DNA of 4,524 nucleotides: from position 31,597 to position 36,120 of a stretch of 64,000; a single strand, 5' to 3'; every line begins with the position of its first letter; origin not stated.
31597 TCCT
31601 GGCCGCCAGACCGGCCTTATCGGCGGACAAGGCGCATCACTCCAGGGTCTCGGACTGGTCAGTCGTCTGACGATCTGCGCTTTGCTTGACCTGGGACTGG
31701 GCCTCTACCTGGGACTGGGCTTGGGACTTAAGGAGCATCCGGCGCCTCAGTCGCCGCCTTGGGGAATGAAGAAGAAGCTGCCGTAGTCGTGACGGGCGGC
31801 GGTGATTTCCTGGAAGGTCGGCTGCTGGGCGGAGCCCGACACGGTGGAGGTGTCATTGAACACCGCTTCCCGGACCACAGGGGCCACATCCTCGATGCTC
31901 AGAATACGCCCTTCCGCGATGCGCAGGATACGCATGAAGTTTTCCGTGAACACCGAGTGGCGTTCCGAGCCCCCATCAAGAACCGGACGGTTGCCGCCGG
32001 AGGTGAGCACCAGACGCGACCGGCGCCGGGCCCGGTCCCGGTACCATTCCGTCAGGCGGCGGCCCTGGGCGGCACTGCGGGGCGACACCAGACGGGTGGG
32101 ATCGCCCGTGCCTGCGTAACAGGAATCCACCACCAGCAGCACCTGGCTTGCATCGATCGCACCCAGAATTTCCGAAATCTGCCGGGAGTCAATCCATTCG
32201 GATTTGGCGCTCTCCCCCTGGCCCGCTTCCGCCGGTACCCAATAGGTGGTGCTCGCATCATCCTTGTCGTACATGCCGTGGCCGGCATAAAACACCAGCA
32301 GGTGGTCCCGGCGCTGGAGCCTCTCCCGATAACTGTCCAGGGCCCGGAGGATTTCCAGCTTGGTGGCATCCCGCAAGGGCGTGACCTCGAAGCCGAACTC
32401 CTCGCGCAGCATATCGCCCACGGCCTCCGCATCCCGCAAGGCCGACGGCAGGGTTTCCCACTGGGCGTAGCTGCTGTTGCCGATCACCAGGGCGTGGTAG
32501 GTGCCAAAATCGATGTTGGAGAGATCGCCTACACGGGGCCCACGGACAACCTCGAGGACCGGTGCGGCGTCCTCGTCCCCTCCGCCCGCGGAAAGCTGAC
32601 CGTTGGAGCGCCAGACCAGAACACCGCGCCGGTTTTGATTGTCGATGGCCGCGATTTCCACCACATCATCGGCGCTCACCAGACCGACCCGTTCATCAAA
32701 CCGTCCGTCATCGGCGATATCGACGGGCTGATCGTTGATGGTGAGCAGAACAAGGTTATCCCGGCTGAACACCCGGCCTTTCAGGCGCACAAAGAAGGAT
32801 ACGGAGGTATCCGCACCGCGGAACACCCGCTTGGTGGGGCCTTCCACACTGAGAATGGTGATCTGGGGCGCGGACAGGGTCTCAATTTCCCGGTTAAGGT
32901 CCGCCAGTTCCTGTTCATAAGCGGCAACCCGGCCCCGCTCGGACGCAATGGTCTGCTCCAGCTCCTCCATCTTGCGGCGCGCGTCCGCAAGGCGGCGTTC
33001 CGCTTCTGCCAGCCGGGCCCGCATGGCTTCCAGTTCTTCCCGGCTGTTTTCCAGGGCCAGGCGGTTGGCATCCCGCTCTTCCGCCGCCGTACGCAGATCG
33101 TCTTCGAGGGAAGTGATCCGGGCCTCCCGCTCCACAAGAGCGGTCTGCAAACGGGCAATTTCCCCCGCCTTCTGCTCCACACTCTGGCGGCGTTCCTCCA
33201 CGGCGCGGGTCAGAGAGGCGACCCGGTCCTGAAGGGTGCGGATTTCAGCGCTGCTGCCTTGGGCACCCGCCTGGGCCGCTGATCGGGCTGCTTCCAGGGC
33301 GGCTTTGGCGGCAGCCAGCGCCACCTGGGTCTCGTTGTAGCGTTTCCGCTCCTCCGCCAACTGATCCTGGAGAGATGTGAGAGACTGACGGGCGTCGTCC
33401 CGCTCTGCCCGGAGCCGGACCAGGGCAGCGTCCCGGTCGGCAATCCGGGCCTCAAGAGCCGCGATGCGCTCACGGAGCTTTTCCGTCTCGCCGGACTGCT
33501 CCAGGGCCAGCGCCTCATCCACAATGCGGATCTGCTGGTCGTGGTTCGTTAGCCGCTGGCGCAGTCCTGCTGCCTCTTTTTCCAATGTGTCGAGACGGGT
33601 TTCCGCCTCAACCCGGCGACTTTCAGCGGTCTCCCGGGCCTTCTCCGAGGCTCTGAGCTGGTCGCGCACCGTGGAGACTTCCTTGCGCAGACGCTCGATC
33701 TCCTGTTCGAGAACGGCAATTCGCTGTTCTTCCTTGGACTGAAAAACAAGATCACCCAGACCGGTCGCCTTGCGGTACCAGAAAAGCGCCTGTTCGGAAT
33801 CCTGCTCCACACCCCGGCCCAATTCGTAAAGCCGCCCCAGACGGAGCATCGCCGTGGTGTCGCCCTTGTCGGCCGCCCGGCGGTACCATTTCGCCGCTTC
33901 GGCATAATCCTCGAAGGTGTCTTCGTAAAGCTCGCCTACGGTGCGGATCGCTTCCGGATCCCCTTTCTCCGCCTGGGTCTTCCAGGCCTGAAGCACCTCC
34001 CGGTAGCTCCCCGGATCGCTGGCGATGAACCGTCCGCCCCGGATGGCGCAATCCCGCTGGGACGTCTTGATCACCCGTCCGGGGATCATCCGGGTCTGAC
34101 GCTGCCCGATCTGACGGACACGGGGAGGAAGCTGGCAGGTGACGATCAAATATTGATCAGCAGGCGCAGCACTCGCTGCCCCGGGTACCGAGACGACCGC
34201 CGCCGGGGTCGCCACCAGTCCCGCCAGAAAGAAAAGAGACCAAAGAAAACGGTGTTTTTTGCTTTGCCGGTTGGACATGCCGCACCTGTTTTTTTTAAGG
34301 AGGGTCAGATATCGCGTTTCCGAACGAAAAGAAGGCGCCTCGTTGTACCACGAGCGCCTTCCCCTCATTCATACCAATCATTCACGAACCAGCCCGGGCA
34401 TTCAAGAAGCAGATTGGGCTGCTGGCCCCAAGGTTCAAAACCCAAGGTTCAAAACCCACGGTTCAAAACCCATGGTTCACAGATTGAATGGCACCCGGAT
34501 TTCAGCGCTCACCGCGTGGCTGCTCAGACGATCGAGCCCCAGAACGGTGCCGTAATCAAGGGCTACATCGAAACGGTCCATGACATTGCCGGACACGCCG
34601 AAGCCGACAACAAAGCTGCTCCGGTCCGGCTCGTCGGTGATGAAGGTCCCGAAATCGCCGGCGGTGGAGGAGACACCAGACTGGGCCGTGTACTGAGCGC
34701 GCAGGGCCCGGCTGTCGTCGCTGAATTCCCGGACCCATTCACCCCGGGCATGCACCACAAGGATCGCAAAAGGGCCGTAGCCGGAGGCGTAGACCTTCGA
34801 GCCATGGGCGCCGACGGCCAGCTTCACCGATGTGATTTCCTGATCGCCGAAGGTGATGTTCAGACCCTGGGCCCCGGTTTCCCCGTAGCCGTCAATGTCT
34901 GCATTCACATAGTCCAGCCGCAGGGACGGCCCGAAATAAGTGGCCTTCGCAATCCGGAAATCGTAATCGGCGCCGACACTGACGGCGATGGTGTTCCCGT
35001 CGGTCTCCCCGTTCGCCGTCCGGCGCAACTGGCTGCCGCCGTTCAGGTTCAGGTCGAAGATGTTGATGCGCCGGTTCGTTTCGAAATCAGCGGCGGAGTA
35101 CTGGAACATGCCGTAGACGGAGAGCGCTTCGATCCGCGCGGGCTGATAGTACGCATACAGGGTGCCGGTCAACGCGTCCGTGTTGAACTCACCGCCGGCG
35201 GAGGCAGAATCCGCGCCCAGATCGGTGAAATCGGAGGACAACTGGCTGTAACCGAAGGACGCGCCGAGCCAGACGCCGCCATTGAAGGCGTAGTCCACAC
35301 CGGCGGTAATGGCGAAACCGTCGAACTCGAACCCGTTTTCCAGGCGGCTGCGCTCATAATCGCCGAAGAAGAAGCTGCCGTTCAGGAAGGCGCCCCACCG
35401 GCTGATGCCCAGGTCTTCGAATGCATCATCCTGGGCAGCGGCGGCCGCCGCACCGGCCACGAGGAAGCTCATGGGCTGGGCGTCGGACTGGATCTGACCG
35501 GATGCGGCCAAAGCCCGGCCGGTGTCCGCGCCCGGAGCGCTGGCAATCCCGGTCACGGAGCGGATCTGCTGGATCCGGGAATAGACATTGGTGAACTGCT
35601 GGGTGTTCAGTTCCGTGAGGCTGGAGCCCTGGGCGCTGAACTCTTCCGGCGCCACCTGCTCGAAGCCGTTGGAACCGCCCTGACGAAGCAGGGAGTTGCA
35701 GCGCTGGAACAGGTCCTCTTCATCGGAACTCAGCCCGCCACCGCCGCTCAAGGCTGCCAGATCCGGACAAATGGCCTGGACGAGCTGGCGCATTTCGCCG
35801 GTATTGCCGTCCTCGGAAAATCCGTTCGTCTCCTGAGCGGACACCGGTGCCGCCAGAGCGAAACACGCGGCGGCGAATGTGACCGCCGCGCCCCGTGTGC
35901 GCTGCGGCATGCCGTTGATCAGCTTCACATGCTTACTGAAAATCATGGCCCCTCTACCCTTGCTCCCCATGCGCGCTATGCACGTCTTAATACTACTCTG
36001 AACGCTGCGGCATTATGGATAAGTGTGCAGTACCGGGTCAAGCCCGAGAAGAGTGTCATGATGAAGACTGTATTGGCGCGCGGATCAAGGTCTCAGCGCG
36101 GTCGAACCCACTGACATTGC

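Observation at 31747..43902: Cluster of four paralogous secreted caspase-like (peptidase C14) proteins with different fusion partners, flanked by envelope proteins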

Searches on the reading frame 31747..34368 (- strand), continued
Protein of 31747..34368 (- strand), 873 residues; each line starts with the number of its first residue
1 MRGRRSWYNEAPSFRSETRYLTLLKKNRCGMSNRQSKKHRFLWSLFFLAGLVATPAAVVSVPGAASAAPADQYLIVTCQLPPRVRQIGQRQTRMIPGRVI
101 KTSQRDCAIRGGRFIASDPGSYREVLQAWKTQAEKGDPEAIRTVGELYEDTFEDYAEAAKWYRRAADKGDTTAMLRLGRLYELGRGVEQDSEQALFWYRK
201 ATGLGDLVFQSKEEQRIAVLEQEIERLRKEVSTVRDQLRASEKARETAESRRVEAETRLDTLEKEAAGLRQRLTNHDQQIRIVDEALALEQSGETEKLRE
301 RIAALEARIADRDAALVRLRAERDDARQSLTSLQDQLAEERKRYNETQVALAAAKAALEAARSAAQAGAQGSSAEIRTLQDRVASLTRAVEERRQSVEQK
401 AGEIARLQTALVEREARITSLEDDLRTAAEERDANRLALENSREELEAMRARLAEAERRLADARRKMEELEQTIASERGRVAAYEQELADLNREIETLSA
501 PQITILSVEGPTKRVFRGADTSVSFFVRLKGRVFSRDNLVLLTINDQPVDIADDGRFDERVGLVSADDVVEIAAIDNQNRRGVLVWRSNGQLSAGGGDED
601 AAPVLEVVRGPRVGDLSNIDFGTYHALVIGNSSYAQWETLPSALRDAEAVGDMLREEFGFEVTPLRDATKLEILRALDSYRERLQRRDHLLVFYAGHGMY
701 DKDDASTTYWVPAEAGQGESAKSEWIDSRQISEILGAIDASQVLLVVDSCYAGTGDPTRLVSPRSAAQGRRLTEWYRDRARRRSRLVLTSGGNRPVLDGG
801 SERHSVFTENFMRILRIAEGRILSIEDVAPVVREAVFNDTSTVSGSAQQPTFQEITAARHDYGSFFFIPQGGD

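Call 86: find_related_loci(query=A3, collection=metagenome_contigs, flank=8000)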
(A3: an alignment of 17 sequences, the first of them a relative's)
Query A3 (843 aa) in metagenome_contigs; peptide patterns used: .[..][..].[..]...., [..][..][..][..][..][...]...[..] (x = any residue, [..] = any of these).
600 stretches matched a pattern (row limit reached: there are more); 591 encode a relative of the query (tblastn E <= 1e-3); the best 80 are kept; 80 distinct loci.
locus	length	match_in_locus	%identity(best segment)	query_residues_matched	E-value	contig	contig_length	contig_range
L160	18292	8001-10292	31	18-839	9e-106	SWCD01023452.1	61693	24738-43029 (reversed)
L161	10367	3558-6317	31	1-839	2e-104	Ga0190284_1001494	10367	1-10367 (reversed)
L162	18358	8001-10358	31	4-840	2e-100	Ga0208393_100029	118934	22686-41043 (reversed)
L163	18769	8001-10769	29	9-839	4e-100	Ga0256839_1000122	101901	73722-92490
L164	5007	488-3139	29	3-839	2e-99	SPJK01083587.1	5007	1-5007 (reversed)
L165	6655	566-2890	28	9-839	4e-97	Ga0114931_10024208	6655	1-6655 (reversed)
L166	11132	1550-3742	33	32-840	5e-96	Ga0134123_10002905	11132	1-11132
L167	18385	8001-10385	30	27-841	6e-95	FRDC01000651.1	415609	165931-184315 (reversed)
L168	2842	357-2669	31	29-839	2e-98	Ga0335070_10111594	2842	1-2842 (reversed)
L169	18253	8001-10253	30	16-839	6e-95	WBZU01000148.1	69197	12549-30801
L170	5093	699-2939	29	41-840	4e-95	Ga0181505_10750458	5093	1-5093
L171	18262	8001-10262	29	10-839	1e-92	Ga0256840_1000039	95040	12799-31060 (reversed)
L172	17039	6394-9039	29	2-840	1e-92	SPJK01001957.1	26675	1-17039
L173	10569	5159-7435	31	35-839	2e-92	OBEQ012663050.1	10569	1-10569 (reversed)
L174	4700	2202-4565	30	10-785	6e-92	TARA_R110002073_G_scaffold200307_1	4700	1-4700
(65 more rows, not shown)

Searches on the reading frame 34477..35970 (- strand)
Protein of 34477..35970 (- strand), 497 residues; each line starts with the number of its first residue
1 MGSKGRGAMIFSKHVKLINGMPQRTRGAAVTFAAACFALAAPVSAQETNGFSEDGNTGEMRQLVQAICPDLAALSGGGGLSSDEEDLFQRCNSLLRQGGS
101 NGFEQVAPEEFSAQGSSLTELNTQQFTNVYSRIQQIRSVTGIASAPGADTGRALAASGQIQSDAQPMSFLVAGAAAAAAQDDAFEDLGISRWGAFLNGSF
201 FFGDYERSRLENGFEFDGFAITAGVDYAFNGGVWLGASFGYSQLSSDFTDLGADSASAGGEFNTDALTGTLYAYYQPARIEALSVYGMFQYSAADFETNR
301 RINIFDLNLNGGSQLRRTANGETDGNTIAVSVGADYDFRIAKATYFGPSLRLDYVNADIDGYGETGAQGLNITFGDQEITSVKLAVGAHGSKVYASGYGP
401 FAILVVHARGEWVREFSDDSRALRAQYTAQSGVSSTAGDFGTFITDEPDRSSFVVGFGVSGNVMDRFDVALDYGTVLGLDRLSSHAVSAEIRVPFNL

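Call 4: search_protein_families(library=pfam, proteins=[window:34477-35970:-], max_evalue=0.01)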
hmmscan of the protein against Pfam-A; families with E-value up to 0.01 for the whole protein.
window:34477-35970:- (497 aa): 2 families
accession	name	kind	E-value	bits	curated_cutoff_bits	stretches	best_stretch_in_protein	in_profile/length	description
PF03797.25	Autotransporter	-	1.1e-37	130.6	26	1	202-474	9-255/255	Autotransporter beta-domain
PF13505.12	OMP_b-brl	-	2.6e-06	28.2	28.7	1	168-373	2-170/175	Outer membrane protein beta-barrel domain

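Call 55: search_protein_families(library=padloc, proteins=[window:34477-35970:-], max_evalue=0.001)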
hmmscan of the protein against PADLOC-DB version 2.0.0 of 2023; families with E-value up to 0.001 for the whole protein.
window:34477-35970:- (497 aa): 0 families

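Call 56: search_protein_families(library=ncbifam, proteins=[window:34477-35970:-], max_evalue=0.001)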
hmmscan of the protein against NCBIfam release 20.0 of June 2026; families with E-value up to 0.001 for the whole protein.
window:34477-35970:- (497 aa): 1 family
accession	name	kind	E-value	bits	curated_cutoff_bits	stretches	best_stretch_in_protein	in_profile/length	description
NF041609.1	esterase_EstP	equivalog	6e-10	38.1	1000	1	188-434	364-588/642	esterase EstP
